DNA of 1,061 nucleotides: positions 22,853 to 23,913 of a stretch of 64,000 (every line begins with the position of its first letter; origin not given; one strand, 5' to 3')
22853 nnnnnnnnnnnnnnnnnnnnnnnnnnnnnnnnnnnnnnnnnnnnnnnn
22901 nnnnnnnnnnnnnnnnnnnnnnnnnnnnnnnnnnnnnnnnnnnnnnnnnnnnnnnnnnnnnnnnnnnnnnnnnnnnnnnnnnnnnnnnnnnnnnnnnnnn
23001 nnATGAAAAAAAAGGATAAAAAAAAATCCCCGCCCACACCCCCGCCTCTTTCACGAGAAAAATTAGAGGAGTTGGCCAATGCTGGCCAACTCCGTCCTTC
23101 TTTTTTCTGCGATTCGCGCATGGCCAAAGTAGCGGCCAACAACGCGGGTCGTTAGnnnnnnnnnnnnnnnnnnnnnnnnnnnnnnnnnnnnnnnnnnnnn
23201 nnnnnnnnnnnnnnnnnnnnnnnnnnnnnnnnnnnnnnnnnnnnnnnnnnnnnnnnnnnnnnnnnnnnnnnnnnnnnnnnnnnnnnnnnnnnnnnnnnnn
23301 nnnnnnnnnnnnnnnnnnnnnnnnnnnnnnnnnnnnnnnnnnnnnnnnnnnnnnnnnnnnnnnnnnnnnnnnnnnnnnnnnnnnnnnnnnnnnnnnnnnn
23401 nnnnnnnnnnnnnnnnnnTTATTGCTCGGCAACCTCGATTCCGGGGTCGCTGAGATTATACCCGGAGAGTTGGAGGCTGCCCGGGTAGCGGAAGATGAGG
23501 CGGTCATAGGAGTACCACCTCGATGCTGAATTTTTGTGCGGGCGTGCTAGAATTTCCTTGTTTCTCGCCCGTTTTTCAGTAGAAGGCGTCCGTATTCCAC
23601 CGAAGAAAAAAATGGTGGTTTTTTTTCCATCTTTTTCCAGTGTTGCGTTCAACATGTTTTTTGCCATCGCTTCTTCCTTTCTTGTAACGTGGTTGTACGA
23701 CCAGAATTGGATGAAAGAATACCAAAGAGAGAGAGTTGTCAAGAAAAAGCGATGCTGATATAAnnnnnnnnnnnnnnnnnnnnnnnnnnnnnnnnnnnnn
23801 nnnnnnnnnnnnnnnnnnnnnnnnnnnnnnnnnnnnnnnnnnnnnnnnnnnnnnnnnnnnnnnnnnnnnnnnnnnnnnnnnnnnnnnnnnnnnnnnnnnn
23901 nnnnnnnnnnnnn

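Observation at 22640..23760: A 1.1-kb ORF-poor, GC-elevated region between copA and thiI with multiple stable hairpins and a Shine-Dalgarno-bearing 50-aa ORF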

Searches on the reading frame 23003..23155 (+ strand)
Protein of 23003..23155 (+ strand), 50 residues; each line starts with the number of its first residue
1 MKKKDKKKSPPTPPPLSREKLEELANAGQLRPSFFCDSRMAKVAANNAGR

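Call 12: search_protein_families(library=pfam, proteins=[window:23003-23155:+], max_evalue=0.01)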
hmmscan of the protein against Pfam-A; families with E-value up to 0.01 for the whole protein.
window:23003-23155:+ (50 aa): 0 families

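Call 40: search_protein_representatives(protein=window:23003-23155:+)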
Query: 50 residues. Proteins with E-value up to 0.001 (for the whole library): 4; up to 1e-10: 1; up to 1e-30: 0. The best 4 are listed.
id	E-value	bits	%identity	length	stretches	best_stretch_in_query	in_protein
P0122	3.0e-25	101.6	100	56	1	1-50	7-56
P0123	1.1e-09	53.6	66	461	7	6-24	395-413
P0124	1.0e-08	50.6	62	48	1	3-50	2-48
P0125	9.3e-05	38.3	44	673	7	30-47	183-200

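Call 42: find_encoding_contigs(protein=P0124, flank=10000, max_places=6)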
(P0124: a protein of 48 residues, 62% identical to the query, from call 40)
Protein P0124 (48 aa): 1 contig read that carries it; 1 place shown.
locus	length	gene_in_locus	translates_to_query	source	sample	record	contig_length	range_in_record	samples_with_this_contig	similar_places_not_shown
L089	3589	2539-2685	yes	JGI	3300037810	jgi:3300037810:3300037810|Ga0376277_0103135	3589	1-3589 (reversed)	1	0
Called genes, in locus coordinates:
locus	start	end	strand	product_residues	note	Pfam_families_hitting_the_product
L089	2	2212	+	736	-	?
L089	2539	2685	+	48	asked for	-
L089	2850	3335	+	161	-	-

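Call 60: predict_structure(alignment_id=A2)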
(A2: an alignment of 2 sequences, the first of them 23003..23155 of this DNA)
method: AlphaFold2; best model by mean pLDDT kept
length: 50 residues; sequences in the alignment: 2
mean_pLDDT: 69.4   pTM: 0.34
mean pLDDT of the five models: 69.4, 65.6, 65.4, 63.2, 62.9
residues with pLDDT >= 90: 0; 70-90: 17; 50-70: 32; < 50: 1
segments of 3 or more residues with pLDDT < 50: none
pLDDT, mean of each block of 10 residues (from residue 1): 60 76 80 67 64
secondary structure, 60 per line:
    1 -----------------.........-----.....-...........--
elements in order: H18-26 H32-36 H38-48

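Call 66: search_protein_families(library=pfam, proteins=[window:23003-23152:+], max_evalue=5)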
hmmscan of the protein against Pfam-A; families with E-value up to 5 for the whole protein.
seq(50 aa): 0 families

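Call 68: search_protein_families(library=pfam, proteins=[L089:2808-3335:+], max_evalue=0.1)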
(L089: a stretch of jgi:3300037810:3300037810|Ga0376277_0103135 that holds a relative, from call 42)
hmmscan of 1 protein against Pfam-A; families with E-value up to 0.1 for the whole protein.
L089:2808-3335:+ (175 aa): 10 families
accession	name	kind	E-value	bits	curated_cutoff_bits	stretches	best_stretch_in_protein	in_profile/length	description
PF13847.12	Methyltransf_31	-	0.0023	18.1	27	1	52-76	1-26/145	Methyltransferase domain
PF13489.12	Methyltransf_23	-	0.0025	18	27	1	50-86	18-54/164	Methyltransferase domain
PF08123.19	DOT1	-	0.016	15.2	23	1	44-85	32-75/205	Histone methylation protein DOT1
PF06325.19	PrmA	-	0.016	15.1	22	1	52-153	159-260/296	Ribosomal protein L11 methyltransferase (PrmA)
PF06138.17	Chordopox_E11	-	0.047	14.5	27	1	69-141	6-77/126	Chordopoxvirus E11 protein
PF01728.25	FtsJ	-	0.051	13.9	24.1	1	51-91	17-59/181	FtsJ-like methyltransferase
PF00398.26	RrnaAD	-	0.071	12.6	24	1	43-167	19-106/263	Ribosomal RNA adenine dimethylase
PF07021.18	MetW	-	0.073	13.1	21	0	51-84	10-44/193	Methionine biosynthesis protein MetW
PF13649.12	Methyltransf_25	-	0.075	14.2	27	0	58-125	1-70/97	Methyltransferase domain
PF08241.18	Methyltransf_11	-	0.094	13.8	21.2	0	60-126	2-67/95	Methyltransferase domain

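Call 73: list_cluster_members(proteins=[P0124, P0122, window:23003-23152:+])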
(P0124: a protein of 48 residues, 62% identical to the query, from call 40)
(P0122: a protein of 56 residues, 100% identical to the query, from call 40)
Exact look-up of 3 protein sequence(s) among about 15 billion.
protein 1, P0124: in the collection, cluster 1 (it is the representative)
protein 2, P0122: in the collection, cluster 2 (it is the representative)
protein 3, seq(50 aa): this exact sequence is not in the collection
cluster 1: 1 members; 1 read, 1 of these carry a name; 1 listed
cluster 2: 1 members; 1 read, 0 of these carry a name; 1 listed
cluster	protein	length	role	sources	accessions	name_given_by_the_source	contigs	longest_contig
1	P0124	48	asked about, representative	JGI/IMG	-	hypothetical protein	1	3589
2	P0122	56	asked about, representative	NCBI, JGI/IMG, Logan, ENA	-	-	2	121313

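Call 74: search_solved_structures(query=A2, max_evalue=10)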
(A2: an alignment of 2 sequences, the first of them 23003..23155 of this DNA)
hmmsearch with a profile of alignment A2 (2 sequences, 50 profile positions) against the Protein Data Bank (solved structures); distinct sequences matched with E-value up to 10: 3.
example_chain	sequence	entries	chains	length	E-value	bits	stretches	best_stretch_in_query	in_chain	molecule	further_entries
3no2_A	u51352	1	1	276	1.4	12.4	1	4-31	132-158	uncharacterized protein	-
6eri_Az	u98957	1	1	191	2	11.9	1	10-26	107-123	Ribosome-recycling factor, chloroplastic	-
5mlc_9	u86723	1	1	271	2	11.9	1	10-26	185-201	Ribosome-recycling factor, chloroplastic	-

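Call 76: search_protein_families(library=ncbifam, proteins=[window:23003-23152:+], max_evalue=1)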
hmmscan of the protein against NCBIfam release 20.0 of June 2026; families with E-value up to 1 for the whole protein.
seq(50 aa): 0 families

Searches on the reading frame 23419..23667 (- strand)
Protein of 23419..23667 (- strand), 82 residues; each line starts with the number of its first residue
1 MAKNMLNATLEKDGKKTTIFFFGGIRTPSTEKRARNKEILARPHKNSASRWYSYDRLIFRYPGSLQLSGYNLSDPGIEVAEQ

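Call 28: find_homologous_proteins(query=window:23419-23667:-, max_evalue=1)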
Query window:23419-23667:- (82 aa): 1 proteins with E <= 1 among 1 candidates.
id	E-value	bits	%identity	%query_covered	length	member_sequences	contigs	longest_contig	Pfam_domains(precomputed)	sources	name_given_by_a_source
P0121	4.1e-45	168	100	95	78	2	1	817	-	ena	-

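Call 76: search_protein_families(library=ncbifam, proteins=[window:23419-23667:-], max_evalue=1)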
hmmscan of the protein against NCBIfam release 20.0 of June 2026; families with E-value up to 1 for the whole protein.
window:23419-23667:- (82 aa): 0 families

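Call 84: predict_structure(protein=window:23419-23667:-)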
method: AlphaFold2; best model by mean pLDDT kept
length: 82 residues; sequences in the alignment: 1
mean_pLDDT: 42.5   pTM: 0.25
mean pLDDT of the five models: 42.5, 40.7, 38.7, 38.1, 36.8
residues with pLDDT >= 90: 0; 70-90: 0; 50-70: 10; < 50: 72
segments of 3 or more residues with pLDDT < 50: 1-5, 22-82
pLDDT, mean of each block of 10 residues (from residue 1): 45 52 44 43 37 39 38 45 34
secondary structure, 60 per line:
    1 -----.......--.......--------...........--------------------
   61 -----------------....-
elements in order: E6-12 E15-21 H30-40 E78-81

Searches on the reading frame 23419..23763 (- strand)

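Call 12: search_protein_families(library=pfam, proteins=[window:23419-23742:-], max_evalue=0.01)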
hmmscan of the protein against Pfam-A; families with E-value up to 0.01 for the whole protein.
window:23419-23742:- (107 aa): 0 families

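Call 66: search_protein_families(library=pfam, proteins=[window:23422-23763:-], max_evalue=5)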
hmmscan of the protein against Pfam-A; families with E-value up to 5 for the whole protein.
seq(114 aa): 1 family
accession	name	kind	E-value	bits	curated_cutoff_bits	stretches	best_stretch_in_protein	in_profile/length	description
PF20280.3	CTD4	-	0.055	13.4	27.6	1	2-43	81-118/217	C-terminal domain 4 of the ABC-three component (ABC-3C) systems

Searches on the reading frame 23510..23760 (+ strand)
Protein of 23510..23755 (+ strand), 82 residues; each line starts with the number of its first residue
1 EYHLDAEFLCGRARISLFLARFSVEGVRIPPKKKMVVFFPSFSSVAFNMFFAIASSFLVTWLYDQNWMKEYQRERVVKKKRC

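Call 12: search_protein_families(library=pfam, proteins=[window:23534-23758:+], max_evalue=0.01)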
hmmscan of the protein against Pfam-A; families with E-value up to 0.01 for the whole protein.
window:23534-23758:+ (74 aa): 0 families

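Call 66: search_protein_families(library=pfam, proteins=[window:23510-23755:+, window:23551-23760:+], max_evalue=5)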
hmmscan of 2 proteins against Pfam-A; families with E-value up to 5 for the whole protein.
seq(82 aa): 0 families

seq(70 aa): 1 family
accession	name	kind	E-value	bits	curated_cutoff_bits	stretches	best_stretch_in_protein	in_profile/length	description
PF04654.17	DUF599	-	0.23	11.3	27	1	5-54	94-145/211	Protein of unknown function, DUF599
